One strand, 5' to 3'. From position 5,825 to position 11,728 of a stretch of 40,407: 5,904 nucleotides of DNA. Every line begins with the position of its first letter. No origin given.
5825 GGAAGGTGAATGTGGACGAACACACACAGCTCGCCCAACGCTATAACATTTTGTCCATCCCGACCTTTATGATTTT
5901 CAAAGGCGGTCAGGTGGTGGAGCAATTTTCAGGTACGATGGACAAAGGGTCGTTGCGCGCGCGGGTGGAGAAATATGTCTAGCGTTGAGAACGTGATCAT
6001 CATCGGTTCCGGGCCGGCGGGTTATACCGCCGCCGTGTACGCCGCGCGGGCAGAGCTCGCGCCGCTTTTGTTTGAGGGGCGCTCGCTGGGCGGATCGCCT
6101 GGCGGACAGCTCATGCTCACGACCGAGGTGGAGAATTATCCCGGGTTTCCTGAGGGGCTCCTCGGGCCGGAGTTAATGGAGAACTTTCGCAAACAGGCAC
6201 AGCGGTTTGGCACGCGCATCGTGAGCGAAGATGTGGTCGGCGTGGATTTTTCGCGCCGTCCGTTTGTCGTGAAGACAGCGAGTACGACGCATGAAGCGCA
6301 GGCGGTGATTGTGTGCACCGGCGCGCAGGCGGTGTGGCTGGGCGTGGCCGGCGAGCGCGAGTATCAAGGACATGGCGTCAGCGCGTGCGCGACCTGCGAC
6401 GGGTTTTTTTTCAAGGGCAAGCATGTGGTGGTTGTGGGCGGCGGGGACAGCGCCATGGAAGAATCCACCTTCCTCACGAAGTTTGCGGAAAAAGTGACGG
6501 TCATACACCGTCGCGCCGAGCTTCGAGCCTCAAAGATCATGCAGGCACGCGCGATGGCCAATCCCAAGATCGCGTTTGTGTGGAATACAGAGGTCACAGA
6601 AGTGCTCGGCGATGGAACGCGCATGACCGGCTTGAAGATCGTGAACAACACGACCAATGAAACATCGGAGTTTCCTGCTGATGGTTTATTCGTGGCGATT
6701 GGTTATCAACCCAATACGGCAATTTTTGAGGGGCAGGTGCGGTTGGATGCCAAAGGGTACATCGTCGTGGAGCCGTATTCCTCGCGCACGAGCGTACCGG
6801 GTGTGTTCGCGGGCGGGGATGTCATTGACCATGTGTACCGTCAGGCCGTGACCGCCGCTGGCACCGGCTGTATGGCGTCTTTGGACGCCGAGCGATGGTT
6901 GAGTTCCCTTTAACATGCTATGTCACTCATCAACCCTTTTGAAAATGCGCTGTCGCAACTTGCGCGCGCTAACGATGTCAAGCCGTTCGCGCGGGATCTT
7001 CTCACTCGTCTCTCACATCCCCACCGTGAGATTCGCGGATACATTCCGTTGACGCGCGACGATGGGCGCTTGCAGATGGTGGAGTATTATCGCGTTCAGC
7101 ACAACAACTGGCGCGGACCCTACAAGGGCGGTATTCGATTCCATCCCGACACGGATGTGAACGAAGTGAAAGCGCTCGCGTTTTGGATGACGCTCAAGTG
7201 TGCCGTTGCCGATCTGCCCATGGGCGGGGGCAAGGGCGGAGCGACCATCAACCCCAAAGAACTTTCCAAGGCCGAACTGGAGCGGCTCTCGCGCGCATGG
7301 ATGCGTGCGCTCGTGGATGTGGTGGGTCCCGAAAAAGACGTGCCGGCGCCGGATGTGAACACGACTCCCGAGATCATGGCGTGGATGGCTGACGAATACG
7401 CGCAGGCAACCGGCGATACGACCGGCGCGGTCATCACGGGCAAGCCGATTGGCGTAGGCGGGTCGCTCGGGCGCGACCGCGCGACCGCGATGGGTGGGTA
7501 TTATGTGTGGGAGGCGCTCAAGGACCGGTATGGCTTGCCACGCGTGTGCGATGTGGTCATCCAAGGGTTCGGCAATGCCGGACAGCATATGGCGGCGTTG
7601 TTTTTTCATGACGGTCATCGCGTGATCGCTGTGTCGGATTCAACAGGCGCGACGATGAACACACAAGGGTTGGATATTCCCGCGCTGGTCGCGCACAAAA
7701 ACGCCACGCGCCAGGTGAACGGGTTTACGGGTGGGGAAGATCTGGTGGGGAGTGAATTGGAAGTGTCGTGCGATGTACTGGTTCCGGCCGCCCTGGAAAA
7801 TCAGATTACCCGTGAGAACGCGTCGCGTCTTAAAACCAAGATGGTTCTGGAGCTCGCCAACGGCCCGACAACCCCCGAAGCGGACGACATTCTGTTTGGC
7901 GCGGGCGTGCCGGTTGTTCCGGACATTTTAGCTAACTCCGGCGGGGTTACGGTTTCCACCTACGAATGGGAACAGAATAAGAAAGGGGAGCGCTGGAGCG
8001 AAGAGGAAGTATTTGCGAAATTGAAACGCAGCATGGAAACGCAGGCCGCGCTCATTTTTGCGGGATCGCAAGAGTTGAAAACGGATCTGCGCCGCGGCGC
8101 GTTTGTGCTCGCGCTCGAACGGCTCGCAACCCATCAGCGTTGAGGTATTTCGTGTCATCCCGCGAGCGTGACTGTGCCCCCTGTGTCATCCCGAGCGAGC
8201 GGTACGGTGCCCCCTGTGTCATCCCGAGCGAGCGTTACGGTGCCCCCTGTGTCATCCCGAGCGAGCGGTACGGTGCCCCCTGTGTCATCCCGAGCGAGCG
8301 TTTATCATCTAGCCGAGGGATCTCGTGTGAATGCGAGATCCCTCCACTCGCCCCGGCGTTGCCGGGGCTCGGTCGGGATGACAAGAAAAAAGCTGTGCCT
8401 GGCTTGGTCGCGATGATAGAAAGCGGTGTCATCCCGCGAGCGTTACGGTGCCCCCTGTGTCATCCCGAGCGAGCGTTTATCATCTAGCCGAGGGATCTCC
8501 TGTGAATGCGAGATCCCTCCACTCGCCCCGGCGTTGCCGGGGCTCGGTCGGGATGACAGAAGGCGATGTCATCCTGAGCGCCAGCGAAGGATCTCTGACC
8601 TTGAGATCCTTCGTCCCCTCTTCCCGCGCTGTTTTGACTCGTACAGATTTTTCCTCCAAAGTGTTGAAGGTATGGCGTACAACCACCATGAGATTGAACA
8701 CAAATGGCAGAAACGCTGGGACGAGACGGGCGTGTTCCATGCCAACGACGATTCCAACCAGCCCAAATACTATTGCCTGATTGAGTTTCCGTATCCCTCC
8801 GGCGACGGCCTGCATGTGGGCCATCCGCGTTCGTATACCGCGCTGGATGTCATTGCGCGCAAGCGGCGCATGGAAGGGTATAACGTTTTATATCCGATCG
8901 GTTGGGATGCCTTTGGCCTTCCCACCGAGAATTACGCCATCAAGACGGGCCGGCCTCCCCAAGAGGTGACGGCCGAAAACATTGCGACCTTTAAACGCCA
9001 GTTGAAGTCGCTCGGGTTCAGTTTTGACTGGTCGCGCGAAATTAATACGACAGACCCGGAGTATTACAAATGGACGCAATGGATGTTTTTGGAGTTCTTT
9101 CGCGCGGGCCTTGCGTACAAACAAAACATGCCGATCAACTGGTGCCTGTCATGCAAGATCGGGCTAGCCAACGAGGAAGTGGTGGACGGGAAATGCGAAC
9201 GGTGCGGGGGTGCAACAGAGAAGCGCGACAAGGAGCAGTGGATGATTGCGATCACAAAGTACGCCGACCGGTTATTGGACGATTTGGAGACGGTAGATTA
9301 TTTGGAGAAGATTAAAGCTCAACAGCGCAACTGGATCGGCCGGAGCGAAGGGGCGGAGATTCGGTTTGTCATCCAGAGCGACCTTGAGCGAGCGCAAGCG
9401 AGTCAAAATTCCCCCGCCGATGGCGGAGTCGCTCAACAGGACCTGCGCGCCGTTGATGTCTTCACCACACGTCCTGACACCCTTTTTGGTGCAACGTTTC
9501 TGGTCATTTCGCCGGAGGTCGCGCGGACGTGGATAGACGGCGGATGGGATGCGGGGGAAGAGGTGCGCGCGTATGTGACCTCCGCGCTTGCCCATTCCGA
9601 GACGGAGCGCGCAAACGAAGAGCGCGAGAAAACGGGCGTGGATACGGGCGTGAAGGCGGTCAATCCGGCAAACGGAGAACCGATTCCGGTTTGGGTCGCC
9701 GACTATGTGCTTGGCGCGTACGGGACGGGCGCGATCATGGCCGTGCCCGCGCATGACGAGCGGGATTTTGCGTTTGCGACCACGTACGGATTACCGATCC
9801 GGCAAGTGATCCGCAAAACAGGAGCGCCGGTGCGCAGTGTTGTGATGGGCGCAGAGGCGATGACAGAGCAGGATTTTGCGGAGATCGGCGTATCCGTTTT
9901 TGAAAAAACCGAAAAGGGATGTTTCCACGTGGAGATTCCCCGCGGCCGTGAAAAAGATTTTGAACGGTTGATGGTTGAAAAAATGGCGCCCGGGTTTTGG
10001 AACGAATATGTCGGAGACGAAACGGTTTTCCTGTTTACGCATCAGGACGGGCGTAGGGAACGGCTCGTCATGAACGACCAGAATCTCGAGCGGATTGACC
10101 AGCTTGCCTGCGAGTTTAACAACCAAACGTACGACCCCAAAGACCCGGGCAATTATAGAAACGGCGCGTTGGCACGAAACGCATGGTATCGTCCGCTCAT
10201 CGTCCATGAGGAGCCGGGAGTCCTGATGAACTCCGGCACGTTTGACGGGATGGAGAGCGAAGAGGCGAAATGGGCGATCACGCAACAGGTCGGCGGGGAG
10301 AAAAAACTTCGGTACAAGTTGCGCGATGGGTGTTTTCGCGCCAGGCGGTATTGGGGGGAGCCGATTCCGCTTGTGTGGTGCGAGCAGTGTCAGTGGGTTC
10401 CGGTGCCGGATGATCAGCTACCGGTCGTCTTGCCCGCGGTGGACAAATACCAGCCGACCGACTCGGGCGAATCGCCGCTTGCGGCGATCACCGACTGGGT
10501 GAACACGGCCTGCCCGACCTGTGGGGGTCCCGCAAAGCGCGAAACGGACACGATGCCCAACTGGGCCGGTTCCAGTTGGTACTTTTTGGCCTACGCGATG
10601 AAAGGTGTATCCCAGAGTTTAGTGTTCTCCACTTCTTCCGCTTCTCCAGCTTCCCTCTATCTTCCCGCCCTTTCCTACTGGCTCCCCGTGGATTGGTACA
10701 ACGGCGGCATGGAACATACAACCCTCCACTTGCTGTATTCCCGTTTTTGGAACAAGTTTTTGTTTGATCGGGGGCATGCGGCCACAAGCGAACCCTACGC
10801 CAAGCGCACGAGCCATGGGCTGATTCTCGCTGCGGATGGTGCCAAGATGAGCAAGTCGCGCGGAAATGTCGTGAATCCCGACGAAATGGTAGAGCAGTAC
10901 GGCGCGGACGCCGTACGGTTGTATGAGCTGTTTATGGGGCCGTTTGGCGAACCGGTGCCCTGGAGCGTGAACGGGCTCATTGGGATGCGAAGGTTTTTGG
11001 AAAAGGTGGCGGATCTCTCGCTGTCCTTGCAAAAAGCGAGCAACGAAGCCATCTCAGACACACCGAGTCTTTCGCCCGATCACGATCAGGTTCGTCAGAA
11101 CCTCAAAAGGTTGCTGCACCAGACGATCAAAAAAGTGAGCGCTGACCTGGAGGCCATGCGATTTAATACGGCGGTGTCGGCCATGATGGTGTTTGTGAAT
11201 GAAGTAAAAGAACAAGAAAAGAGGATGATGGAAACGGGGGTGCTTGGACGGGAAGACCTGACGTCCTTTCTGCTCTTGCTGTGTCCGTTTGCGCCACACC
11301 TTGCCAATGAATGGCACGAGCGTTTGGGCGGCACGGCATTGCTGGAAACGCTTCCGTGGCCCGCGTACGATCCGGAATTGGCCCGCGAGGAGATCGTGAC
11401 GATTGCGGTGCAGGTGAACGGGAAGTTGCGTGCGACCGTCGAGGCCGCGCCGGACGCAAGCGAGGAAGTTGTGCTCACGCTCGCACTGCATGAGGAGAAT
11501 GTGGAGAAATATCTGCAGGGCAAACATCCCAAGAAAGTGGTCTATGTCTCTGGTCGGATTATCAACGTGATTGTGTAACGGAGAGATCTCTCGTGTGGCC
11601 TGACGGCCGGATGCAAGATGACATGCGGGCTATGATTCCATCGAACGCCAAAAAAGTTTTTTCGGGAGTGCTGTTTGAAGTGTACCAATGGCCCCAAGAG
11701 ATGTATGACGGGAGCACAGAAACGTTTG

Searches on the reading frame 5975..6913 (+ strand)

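Call 14: search_protein_families(library=pfam, proteins=[window:5975-6913:+])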
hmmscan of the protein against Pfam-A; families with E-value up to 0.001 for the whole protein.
window:5975-6913:+ (312 aa): 11 families
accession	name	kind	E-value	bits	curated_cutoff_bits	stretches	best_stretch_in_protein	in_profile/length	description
PF07992.20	Pyr_redox_2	-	1.3e-56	192.6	26.1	1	6-298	2-291/291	Pyridine nucleotide-disulphide oxidoreductase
PF13738.12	Pyr_redox_3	-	5.9e-24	85.3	30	1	64-281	80-305/305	Pyridine nucleotide-disulphide oxidoreductase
PF00070.33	Pyr_redox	-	1.9e-17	64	22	1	150-221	1-78/82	Pyridine nucleotide-disulphide oxidoreductase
PF01266.30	DAO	-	7.2e-08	32.8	27.9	0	66-120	150-207/353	FAD dependent oxidoreductase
PF03486.20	HI0933_like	-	4.7e-06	26.7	50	0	6-36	2-32/244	HI0933-like protein Rossmann domain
PF13434.12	Lys_Orn_oxgnase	-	1.2e-05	25.1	21.3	0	97-183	132-225/339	L-lysine 6-monooxygenase/L-ornithine 5-monooxygenase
PF12831.13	FAD_oxidored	-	1.5e-05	24.9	27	1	7-73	2-70/416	FAD dependent oxidoreductase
PF13241.12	NAD_binding_7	-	1.9e-05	25.6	22.1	1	146-185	5-44/104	Putative NAD(P)-binding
PF01946.23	Thi4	-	8.2e-05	22.4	26.2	0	5-44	18-61/235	Thi4 family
PF00890.30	FAD_binding_2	-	0.00013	21.8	20.4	0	7-32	2-27/414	FAD binding domain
PF13450.12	NAD_binding_8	-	0.0005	20.7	21.9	0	9-40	1-33/68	NAD(P)-binding Rossmann-like domain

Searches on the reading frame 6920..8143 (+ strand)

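Call 14: search_protein_families(library=pfam, proteins=[window:6920-8143:+])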
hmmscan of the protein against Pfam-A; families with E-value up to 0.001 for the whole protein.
window:6920-8143:+ (407 aa): 2 families
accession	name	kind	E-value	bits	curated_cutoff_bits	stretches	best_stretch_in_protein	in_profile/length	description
PF00208.27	ELFV_dehydrog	-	2.6e-64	217.6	23.4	1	180-405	1-236/241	Glutamate/Leucine/Phenylalanine/Valine dehydrogenase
PF02812.23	ELFV_dehydrog_N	-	9.5e-53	177.8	25.3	1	34-161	1-128/129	Glu/Leu/Phe/Val dehydrogenase, dimerisation domain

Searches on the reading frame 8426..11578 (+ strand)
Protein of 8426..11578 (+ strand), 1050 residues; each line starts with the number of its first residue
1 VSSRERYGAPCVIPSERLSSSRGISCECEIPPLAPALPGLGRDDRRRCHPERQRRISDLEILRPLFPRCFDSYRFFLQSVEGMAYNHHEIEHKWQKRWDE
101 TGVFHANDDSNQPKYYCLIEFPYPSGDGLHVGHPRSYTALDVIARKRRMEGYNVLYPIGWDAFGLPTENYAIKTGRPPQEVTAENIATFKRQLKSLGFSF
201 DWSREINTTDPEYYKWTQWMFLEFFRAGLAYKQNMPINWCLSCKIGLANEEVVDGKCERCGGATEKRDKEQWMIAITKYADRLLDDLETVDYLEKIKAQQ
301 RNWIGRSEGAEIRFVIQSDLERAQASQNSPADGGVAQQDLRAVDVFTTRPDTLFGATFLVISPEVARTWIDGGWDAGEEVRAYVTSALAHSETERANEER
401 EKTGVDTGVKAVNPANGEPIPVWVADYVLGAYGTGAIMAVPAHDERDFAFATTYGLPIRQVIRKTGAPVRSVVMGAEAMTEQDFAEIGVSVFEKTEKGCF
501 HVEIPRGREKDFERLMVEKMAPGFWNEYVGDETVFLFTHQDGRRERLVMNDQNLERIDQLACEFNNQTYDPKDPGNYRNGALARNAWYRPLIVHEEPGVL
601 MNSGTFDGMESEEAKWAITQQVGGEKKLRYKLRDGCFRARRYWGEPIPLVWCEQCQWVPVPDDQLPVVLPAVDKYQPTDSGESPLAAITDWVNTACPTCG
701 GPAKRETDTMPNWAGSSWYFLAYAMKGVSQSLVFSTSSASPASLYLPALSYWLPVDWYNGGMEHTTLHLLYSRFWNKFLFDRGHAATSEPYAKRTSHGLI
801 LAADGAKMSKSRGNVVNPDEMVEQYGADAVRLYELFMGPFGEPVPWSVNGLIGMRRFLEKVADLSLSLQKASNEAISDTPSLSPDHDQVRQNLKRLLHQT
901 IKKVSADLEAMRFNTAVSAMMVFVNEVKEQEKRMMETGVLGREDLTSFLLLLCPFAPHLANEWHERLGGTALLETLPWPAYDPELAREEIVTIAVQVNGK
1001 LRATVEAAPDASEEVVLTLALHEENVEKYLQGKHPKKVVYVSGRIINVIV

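Call 14: search_protein_families(library=pfam, proteins=[window:8426-11578:+])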
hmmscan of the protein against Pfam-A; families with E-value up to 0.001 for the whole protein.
window:8426-11578:+ (1050 aa): 5 families
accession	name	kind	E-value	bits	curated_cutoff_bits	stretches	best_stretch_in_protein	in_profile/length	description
PF13603.12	tRNA-synt_1_2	-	2.3e-54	184.2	25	1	301-481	1-158/185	Leucyl-tRNA synthetase, editing domain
PF00133.28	tRNA-synt_1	-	4.5e-45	154.6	22.7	2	93-302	1-223/414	tRNA synthetases class I (I, L, M and V)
PF09334.17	tRNA-synt_1g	-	7.1e-29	101.2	20.1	2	121-269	7-151/391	tRNA synthetases class I (M)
PF08264.19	Anticodon_1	-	1.2e-16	61.3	25.1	1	895-1016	6-147/148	Anticodon-binding domain of tRNA ligase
PF01406.26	tRNA-synt_1e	-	2.4e-07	30.8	27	0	784-833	230-279/301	tRNA synthetases class I (C) catalytic domain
